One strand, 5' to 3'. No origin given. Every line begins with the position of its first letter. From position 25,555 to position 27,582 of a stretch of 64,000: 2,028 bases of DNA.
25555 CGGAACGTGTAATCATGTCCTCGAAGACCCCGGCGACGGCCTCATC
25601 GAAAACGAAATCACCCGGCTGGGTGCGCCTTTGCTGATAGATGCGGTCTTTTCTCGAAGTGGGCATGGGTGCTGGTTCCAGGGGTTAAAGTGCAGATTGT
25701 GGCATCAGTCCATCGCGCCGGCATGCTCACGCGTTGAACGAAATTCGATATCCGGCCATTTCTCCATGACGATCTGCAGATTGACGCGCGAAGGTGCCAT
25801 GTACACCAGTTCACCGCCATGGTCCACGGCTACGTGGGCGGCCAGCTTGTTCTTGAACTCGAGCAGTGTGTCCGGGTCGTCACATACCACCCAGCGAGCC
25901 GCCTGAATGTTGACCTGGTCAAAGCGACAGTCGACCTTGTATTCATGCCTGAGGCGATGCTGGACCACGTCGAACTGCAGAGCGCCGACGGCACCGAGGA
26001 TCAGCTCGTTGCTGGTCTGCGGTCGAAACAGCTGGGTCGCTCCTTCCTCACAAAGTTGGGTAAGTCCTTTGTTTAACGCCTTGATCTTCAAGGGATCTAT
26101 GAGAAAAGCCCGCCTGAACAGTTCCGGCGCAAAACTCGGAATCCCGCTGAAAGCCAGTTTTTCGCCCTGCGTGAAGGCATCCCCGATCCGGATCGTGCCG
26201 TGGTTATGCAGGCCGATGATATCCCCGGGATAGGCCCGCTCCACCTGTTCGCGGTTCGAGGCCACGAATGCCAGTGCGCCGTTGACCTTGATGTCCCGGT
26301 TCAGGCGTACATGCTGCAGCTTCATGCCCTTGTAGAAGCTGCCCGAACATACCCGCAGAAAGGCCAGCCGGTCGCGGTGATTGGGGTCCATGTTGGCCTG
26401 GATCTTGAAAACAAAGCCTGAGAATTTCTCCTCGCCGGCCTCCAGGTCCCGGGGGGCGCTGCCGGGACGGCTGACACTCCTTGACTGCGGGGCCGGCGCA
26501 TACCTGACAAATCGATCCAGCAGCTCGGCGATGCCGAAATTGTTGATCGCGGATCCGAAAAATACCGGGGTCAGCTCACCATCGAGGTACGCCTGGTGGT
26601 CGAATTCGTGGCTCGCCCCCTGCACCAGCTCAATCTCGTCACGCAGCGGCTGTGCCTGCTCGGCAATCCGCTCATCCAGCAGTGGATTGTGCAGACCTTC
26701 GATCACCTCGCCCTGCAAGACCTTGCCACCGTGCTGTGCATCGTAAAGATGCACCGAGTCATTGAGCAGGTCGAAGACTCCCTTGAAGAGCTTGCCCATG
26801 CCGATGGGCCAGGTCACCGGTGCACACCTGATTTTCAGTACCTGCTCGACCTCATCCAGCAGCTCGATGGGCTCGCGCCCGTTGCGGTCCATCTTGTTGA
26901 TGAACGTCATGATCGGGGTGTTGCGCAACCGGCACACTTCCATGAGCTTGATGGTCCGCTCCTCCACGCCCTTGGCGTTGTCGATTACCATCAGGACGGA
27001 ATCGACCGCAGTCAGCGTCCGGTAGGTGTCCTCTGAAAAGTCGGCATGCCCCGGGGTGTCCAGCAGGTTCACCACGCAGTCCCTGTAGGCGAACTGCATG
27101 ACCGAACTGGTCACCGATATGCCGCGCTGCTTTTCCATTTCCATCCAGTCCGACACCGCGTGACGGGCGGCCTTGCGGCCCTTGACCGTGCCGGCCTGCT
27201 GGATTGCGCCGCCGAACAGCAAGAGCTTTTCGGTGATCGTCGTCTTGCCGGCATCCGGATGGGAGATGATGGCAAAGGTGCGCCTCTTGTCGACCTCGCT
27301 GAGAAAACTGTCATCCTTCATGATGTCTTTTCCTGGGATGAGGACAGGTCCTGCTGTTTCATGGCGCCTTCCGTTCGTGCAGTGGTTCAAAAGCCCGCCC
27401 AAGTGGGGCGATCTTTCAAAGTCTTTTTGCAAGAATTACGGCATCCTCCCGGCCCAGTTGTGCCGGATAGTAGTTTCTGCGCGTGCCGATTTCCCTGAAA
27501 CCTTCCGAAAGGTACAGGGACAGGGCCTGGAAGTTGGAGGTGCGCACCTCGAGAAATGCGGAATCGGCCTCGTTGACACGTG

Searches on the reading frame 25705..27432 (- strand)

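Call 79: search_protein_families(library=pfam, proteins=[window:25705-27432:-], max_evalue=0.00001)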
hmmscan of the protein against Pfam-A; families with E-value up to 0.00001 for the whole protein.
window:25705-27432:- (575 aa): 4 families
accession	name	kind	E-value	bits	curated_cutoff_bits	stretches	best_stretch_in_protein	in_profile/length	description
PF00009.33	GTP_EFTU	-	4.9e-51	173.4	26.5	1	49-313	2-187/188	Elongation factor Tu GTP binding domain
PF16658.11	RF3_C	-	2.9e-44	150.5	40.1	1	428-555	1-131/132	Class II release factor RF3, C-terminal domain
PF22042.2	EF-G_D2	-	2.8e-25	88.7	27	1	336-422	1-83/84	Elongation factor G domain 2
PF03144.31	GTP_EFTU_D2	-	1.8e-08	35.2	30.3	1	355-420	2-72/73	Elongation factor Tu domain 2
